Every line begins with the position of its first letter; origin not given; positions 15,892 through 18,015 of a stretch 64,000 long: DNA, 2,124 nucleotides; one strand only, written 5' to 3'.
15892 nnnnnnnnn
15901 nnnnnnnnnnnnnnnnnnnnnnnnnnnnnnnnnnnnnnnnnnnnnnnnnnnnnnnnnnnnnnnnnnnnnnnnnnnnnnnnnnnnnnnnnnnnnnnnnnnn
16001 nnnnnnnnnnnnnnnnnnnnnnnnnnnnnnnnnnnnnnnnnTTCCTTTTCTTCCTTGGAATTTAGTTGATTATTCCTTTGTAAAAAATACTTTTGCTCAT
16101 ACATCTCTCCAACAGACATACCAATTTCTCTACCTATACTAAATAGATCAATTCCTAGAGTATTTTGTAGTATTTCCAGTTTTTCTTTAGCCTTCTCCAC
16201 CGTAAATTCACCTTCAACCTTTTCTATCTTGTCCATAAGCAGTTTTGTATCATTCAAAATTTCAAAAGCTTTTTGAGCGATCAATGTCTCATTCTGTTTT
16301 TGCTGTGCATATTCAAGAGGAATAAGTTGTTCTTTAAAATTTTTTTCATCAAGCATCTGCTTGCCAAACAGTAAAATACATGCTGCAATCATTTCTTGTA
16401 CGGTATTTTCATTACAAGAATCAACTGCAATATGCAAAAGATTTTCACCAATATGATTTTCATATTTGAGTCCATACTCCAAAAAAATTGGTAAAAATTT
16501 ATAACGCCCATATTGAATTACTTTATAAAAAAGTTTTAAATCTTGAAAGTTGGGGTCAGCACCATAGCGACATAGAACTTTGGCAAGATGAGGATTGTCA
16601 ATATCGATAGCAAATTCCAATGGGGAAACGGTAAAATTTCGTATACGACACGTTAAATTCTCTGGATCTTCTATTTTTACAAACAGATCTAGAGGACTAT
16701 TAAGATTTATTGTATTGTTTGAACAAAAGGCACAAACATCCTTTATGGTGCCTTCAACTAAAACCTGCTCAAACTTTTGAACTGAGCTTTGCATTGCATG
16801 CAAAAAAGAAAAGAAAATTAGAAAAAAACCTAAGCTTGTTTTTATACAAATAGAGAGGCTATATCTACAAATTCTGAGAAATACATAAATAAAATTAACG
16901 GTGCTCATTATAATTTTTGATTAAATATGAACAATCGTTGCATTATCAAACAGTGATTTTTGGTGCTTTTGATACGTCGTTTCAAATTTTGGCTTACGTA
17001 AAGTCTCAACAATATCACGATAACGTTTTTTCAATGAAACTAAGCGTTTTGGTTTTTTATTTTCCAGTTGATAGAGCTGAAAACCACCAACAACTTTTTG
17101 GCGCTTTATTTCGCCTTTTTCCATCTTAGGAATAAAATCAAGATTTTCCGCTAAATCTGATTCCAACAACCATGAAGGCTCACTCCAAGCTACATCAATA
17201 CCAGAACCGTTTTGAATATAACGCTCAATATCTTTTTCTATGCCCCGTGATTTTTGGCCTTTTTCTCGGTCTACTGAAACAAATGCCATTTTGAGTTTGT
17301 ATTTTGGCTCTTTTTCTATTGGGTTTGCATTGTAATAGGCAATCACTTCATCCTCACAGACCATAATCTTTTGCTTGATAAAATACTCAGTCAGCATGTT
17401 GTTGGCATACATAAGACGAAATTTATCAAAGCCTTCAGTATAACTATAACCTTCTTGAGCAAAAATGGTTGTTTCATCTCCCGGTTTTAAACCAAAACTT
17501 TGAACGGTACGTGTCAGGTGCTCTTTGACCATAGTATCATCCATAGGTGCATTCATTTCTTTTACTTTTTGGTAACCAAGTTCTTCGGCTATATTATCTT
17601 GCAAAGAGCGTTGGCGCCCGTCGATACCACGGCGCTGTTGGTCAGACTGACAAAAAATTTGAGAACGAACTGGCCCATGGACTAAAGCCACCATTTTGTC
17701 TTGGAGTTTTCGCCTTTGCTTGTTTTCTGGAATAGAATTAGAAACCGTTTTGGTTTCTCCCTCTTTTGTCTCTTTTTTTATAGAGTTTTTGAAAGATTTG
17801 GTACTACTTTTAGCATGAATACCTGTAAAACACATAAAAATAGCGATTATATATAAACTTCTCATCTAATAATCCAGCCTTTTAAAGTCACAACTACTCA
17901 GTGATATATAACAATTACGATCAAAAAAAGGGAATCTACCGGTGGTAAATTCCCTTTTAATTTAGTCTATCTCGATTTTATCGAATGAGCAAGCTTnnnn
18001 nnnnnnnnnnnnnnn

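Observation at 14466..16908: Three translationally coupled ankyrin-repeat paralogs with a homogenised C-terminal module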

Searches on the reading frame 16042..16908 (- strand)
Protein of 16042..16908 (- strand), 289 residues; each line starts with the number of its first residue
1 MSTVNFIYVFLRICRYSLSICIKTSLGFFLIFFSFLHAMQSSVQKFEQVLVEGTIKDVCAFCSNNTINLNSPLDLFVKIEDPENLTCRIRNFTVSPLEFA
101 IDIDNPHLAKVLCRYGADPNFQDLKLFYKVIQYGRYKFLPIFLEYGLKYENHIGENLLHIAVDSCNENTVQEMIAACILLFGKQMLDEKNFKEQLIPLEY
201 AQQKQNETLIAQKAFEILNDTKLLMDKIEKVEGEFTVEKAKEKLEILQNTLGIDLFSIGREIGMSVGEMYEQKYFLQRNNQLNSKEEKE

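Call 5: search_protein_families(library=pfam, proteins=[window:16042-16908:-], max_evalue=1)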
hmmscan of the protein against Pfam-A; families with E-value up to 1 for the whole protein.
window:16042-16908:- (289 aa): 4 families
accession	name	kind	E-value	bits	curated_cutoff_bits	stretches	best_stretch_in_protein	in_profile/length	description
PF12796.13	Ank_2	-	7.1e-07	30.1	27.3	2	99-174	3-80/90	Ankyrin repeats (3 copies)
PF13606.12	Ank_3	-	1.9e-05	25.1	22.3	1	95-120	4-29/30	Ankyrin repeat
PF00023.36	Ank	-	0.00041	21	21.1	1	95-123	4-32/33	Ankyrin repeat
PF13857.12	Ank_5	-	0.14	13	27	0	90-122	13-45/56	Ankyrin repeats (many copies)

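Call 79: predict_structure(alignment_id=A5)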
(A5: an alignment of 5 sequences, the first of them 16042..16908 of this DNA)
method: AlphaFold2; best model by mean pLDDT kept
length: 289 residues; sequences in the alignment: 5
mean_pLDDT: 80.5   pTM: 0.67
mean pLDDT of the five models: 80.5, 79.7, 78.7, 77.3, 77.0
residues with pLDDT >= 90: 115; 70-90: 98; 50-70: 67; < 50: 9
segments of 3 or more residues with pLDDT < 50: 286-289
pLDDT, mean of each block of 10 residues (from residue 1): 74 79 74 66 87 86 87 83 65 90 92 92 88 95 88 73 93 96 81 80 93 96 97 88 63 50 60 66 50
secondary structure, 60 per line:
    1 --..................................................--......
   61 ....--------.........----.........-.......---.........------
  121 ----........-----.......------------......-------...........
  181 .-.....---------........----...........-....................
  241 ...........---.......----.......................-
elements in order: H3-52 H55-64 E73-81 E86-94 H96-102 H106-114 H125-132 H138-144 H157-162 H170-181 H183-187 H197-204 H209-219 H221-251 H255-261 H266-288

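Call 81: fold_search(model_id=the predicted structure, library=pdb)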
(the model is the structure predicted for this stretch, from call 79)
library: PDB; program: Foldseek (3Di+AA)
matches with E <= 10: 517; with E <= 0.001: 0
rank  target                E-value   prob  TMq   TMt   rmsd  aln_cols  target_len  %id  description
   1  5y4f_B                3.8e-03  1.00  0.32  0.24   9.5       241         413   15  Crystal Structure of AnkB Ankyrin Repeats R13-24 in complex with autoinhibition segment AI-c (released 2017-09-13)
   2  6zog_D                5.4e-03  1.00  0.39  0.65   5.7       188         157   18  Minocycline binding to the deep binding pocket of AcrB-I38F_I671T (released 2021-05-19)
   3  6fp8_B                5.6e-03  1.00  0.36  0.56   6.5       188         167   17  mTFP1/DARPin 1238_E11 complex in space group C2 (released 2018-10-03)
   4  5hry_A                5.9e-03  1.00  0.38  0.64   7.1       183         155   17  Computationally Designed Cyclic Dimer ank3C2_1 (released 2017-04-12)
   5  5ooy_E                5.9e-03  1.00  0.38  0.65   6.8       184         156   18  Designed Ankyrin Repeat Protein (DARPin) VHAH-1 in complex with Lysozyme (released 2018-08-29)
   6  5hry_H                5.9e-03  1.00  0.38  0.64   7.1       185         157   17  Computationally Designed Cyclic Dimer ank3C2_1 (released 2017-04-12)
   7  7z72_B                6.2e-03  1.00  0.37  0.61   7.3       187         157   16  Crystal structure of p63 SAM in complex with darpin A5 (released 2022-07-06)
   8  9kbu_A                7.6e-03  1.00  0.39  0.64   6.5       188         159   16  Crystal structure of an ankyrin protein (released 2025-11-05)
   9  8p9c_C                8.3e-03  1.00  0.35  0.57   6.7       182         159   17  Crystal structure of p63-p73 heterotetramer (tetramerisation domain) in complex with darpin 1810 F11 (released 2023-11-08)
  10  7v0x                  8.3e-03  1.00  0.32  0.26   8.2       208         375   16  Local refinement of ankyrin-1 (C-terminal half), class 1 of erythrocyte ankyrin-1 complex (released 2022-07-20)
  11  5mad_E                8.7e-03  1.00  0.39  0.64   5.8       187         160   16  GFP-binding DARPin 3G61 (released 2017-12-06)
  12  5y4f_A                8.7e-03  1.00  0.33  0.24   8.0       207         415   15  Crystal Structure of AnkB Ankyrin Repeats R13-24 in complex with autoinhibition segment AI-c (released 2017-09-13)
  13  5hry_B                9.2e-03  1.00  0.38  0.64   7.1       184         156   17  Computationally Designed Cyclic Dimer ank3C2_1 (released 2017-04-12)
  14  6mog_B                9.6e-03  1.00  0.38  0.63   6.8       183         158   18  Dimeric DARPin C_R3 (released 2019-06-05)
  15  9gtk_B                1.0e-02  1.00  0.38  0.61   7.1       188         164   17  KRAS in complex with DARPin 784_F5 (released 2025-06-25)
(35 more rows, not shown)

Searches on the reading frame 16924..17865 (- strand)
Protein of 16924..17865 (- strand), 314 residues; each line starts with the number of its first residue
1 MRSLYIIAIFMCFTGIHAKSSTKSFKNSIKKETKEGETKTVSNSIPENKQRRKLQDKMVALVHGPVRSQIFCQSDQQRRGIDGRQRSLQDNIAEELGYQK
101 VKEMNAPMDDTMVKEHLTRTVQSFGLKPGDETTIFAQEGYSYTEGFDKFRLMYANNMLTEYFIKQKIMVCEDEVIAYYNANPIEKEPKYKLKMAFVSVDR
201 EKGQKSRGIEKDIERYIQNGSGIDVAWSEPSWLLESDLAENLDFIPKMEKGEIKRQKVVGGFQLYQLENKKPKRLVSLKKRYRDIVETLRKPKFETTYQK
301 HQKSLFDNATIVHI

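Call 5: search_protein_families(library=pfam, proteins=[window:16924-17865:-], max_evalue=1)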
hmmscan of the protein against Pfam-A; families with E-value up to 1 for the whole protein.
window:16924-17865:- (314 aa): 3 families
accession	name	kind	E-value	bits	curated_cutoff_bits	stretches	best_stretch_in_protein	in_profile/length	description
PF17192.9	MukF_M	-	0.02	15.1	25.2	1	25-97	3-74/161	MukF middle domain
PF13145.12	Rotamase_2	-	0.053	14.8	27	1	171-278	3-116/121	PPIC-type PPIASE domain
PF05405.19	Mt_ATP-synt_B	-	0.34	11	21.7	1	37-77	110-151/163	Mitochondrial ATP synthase B chain precursor (ATP-synt_B)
